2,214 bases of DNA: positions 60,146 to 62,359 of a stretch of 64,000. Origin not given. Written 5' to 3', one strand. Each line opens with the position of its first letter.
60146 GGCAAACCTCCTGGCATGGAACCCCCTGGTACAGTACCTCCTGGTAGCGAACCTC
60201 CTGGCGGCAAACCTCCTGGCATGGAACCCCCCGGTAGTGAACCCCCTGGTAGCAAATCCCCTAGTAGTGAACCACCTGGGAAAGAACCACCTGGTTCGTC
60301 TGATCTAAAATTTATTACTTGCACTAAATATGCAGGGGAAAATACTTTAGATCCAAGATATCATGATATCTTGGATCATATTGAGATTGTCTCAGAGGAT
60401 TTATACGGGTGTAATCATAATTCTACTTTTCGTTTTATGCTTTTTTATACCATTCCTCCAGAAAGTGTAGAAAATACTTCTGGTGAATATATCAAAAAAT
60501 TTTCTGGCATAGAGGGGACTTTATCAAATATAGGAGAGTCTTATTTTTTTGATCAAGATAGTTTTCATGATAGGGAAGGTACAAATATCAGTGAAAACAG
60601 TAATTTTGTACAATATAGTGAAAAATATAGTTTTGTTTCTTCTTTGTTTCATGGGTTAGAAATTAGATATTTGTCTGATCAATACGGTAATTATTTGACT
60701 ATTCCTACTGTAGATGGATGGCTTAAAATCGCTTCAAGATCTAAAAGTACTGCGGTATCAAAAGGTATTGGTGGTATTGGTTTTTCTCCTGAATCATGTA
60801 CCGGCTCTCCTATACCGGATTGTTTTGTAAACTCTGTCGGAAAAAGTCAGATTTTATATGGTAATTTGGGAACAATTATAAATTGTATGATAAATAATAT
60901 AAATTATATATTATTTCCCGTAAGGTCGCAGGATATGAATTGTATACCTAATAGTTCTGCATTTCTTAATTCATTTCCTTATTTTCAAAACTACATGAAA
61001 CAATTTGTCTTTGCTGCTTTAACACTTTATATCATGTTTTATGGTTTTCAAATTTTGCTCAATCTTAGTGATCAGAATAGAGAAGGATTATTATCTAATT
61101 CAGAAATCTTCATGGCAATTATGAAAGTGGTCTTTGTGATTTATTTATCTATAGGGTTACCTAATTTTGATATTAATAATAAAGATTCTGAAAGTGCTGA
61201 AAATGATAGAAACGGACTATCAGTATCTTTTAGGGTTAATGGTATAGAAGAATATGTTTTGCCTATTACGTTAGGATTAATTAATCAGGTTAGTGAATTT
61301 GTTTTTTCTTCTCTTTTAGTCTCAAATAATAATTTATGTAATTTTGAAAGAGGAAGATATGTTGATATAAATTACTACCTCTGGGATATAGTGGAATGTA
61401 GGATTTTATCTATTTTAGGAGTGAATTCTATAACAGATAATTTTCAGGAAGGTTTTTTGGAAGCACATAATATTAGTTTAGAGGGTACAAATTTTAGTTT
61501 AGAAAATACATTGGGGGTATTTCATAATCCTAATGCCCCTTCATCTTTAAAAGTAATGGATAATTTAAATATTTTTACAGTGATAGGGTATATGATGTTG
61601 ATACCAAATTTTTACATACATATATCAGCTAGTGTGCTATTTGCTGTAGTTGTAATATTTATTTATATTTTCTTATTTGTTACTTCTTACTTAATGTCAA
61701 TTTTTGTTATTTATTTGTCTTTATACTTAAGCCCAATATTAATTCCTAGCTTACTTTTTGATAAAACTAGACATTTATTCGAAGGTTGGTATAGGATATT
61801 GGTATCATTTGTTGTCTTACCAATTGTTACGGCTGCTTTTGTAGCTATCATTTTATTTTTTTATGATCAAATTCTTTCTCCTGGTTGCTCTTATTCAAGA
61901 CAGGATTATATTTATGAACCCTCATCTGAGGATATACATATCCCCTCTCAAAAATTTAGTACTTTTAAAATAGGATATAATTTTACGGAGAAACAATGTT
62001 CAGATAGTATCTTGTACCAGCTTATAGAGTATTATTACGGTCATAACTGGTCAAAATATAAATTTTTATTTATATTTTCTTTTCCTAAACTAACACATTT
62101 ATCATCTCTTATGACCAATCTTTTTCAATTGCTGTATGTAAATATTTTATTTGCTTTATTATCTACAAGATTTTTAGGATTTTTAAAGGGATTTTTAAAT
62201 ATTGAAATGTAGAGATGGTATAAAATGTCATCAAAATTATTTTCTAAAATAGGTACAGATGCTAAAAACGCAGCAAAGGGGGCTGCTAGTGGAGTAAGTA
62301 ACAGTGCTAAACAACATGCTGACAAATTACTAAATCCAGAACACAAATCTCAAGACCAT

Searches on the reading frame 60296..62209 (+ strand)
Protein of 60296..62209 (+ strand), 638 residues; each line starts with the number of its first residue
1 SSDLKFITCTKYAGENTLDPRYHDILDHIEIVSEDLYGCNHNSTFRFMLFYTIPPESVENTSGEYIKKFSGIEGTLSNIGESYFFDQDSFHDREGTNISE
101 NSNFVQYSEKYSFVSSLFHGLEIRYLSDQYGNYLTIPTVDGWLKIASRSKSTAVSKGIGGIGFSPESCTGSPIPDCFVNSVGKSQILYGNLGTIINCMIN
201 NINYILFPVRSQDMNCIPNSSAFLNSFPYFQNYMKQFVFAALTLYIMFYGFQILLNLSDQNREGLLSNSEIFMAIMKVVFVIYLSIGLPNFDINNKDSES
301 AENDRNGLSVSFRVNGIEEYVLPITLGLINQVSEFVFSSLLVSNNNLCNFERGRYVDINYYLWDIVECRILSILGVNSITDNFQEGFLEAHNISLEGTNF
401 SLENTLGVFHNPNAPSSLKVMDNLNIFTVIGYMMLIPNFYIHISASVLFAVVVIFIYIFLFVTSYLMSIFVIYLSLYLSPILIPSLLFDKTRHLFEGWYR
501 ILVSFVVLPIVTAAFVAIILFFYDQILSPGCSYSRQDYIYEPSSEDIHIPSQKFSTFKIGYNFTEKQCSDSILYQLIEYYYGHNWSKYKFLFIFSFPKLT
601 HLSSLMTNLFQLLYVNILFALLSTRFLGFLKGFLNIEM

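Call 8: find_homologous_proteins(query=window:60296-62209:+)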
Query window:60296-62209:+ (638 aa): 1 proteins with E <= 0.001 among 6317 candidates.
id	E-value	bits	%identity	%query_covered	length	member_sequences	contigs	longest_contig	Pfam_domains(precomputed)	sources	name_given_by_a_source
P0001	0.0e+0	1427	100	100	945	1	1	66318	PF04610.20,PF02095.22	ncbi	-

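Call 9: list_cluster_members(proteins=[P0001])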
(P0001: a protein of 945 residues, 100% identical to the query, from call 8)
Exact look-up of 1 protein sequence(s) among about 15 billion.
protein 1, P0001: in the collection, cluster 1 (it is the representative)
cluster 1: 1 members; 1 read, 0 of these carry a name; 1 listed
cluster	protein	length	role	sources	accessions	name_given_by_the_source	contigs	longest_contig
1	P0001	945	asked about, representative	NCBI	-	-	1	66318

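Call 10: find_encoding_contigs(protein=P0001, flank=10000)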
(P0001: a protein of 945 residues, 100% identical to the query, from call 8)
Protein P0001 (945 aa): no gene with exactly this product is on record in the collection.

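Call 27: search_protein_representatives(protein=window:60296-62209:+)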
Query: 638 residues. Proteins with E-value up to 0.001 (for the whole library): 469; up to 1e-10: 187; up to 1e-30: 20. The best 150 are listed.
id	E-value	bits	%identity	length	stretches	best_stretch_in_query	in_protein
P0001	0.0e+00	1426.8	95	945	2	1-638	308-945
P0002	5.6e-78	279.3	38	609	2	109-630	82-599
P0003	4.4e-45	170.6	30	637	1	121-616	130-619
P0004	5.2e-45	170.4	33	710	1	133-620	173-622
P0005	2.1e-43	165.1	32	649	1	134-619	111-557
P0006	2.9e-43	164.6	33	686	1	137-621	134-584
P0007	1.8e-42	162.0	34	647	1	150-617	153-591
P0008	6.0e-40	153.7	33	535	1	184-624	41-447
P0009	9.0e-40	153.1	31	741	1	175-622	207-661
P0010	1.2e-38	149.4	31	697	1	166-620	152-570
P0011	4.8e-38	147.4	30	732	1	175-622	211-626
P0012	4.7e-36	140.8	28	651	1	134-624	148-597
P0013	5.3e-36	140.6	30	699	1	176-622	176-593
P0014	2.7e-33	131.7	28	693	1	172-633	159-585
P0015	3.5e-32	128.0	32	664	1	133-601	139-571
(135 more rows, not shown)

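Call 30: find_encoding_contigs(protein=P0002, flank=10000)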
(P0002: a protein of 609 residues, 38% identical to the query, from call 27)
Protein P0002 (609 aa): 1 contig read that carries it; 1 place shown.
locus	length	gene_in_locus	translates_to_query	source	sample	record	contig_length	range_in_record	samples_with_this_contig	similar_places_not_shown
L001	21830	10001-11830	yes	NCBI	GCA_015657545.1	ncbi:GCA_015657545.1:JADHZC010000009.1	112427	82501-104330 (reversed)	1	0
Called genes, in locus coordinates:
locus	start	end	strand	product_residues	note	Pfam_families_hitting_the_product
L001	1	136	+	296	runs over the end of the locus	PF01063:Aminotran_4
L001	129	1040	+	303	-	PF00701:DHDPS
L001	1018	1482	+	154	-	PF01668:SmpB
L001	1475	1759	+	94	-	-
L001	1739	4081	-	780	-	PF00912:Transgly, PF17092:PCB_OB, PF00905:Transpeptidase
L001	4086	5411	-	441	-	PF00919:UPF0004, PF04055:Radical_SAM, PF01938:TRAM (weak)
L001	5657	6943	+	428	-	PF00595:PDZ (weak), PF17820:PDZ_6 (weak), PF03572:Peptidase_S41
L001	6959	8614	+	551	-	-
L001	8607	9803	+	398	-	PF00696:AA_kinase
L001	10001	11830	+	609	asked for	PF04610:TrbL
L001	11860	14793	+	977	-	PF04610:TrbL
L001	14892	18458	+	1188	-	PF04610:TrbL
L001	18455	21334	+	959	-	PF04610:TrbL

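Call 34: find_related_loci(query=A2, collection=genome_contigs, flank=4000)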
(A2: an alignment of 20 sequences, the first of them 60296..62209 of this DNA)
Query A2 (638 aa) in genome_contigs; peptide patterns used: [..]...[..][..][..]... (x = any residue, [..] = any of these).
300 stretches matched a pattern; 115 encode a relative of the query (tblastn E <= 1e-3); the best 80 are kept; 79 distinct loci.
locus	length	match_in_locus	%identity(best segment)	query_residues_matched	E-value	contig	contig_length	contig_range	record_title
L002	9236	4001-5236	31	176-619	6e-51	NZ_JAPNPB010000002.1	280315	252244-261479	Rickettsia endosymbiont of Halotydeus destructor isolate MaVIC_2019 2, whole genome shotgun sequence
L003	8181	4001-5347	30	134-619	7e-50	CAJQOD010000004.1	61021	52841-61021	MAG: uncultured Rickettsiaceae bacterium isolate 10_20180508_Bin_154_1 genome assembly, contig: c_000013275950, whole ge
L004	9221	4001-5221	31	183-619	1e-49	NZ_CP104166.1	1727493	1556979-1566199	Candidatus Megaera polyxenophila isolate SAG 25.80_endo chromosome, complete genome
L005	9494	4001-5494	28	121-629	1e-49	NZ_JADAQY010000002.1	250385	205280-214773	Rickettsia endosymbiont of Cardiosporidium cionae strain ESH_2018B Contig_2_con, whole genome shotgun sequence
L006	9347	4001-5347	28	134-619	6e-49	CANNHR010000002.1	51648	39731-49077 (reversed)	MAG: Rickettsiales bacterium isolate ZH-3nov15-86 genome assembly, contig: ZH-3Nov15-86.fna-C2, whole genome shotgun seq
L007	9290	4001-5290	29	134-601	7e-49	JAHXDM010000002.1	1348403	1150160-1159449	MAG: Rickettsia endosymbiont of Bradysia coprophila isolate Holo2-sym-1 contig_72, whole genome shotgun sequence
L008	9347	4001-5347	29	134-619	2e-48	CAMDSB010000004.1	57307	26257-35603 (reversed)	MAG: Rickettsia typhi isolate ZE-03apr19-87 genome assembly, contig: ZE-03apr19-C370, whole genome shotgun sequence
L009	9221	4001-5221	32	183-619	9e-49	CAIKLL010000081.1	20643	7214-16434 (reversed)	MAG: uncultured Rickettsiales bacterium isolate ErkenSummer_bin-4287 genome assembly, contig: bin-4287:081/216, whole ge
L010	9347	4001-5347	28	134-619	8e-49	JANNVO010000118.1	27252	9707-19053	MAG: Rickettsiales bacterium isolate VAR_34_metabat_494 VAR_34_k141_836032, whole genome shotgun sequence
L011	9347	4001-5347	29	134-619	2e-48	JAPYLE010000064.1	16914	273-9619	MAG: Rickettsia endosymbiont of Ixodes persulcatus isolate IrW_S20.002 c_000000020143, whole genome shotgun sequence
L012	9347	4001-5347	28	134-619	3e-48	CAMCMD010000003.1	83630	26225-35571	MAG: Rickettsia typhi isolate ZH-03apr19-31 genome assembly, contig: ZH-03apr19-C178, whole genome shotgun sequence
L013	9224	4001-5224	29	183-619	2e-48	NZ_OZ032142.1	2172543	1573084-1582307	Rickettsia endosymbiont of Polydrusus tereticollis isolate 54719 chromosome 1, complete sequence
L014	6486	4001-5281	29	134-619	2e-47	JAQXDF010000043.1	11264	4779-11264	MAG: Rickettsiaceae bacterium isolate cluster4_bin.61 k119_147675, whole genome shotgun sequence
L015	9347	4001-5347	28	134-619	2e-47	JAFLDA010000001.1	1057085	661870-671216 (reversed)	MAG: Rickettsiales bacterium isolate UWPOB_RICK2 gnl_X_FCFMKKHF_1, whole genome shotgun sequence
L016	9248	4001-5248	29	134-585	4e-47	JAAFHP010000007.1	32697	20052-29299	MAG: Alphaproteobacteria bacterium isolate bin72.metabat.ball.175 WN_Alphaproteobacteria_4_scaffold_7, whole genome shot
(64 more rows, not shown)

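Call 37: find_related_loci(query=A3, collection=metagenome_contigs, flank=6000)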
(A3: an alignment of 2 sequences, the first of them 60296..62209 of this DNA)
Query A3 (638 aa) in metagenome_contigs; peptide patterns used: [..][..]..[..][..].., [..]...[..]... (x = any residue, [..] = any of these).
162 stretches matched a pattern; 1 encode a relative of the query (tblastn E <= 1e-3); 1 distinct loci.
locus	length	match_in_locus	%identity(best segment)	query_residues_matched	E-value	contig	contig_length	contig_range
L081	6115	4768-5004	28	433-519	1e-6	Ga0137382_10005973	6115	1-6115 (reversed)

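Call 56: search_solved_structures(query=A2, max_evalue=1, show_alignments=1)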
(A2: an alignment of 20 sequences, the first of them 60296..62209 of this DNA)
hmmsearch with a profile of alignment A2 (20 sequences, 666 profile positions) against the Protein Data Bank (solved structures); distinct sequences matched with E-value up to 1: 1.
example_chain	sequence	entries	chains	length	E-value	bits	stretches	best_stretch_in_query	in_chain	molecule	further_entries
7o3v_F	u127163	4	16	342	0.06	15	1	406-499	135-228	TrwI protein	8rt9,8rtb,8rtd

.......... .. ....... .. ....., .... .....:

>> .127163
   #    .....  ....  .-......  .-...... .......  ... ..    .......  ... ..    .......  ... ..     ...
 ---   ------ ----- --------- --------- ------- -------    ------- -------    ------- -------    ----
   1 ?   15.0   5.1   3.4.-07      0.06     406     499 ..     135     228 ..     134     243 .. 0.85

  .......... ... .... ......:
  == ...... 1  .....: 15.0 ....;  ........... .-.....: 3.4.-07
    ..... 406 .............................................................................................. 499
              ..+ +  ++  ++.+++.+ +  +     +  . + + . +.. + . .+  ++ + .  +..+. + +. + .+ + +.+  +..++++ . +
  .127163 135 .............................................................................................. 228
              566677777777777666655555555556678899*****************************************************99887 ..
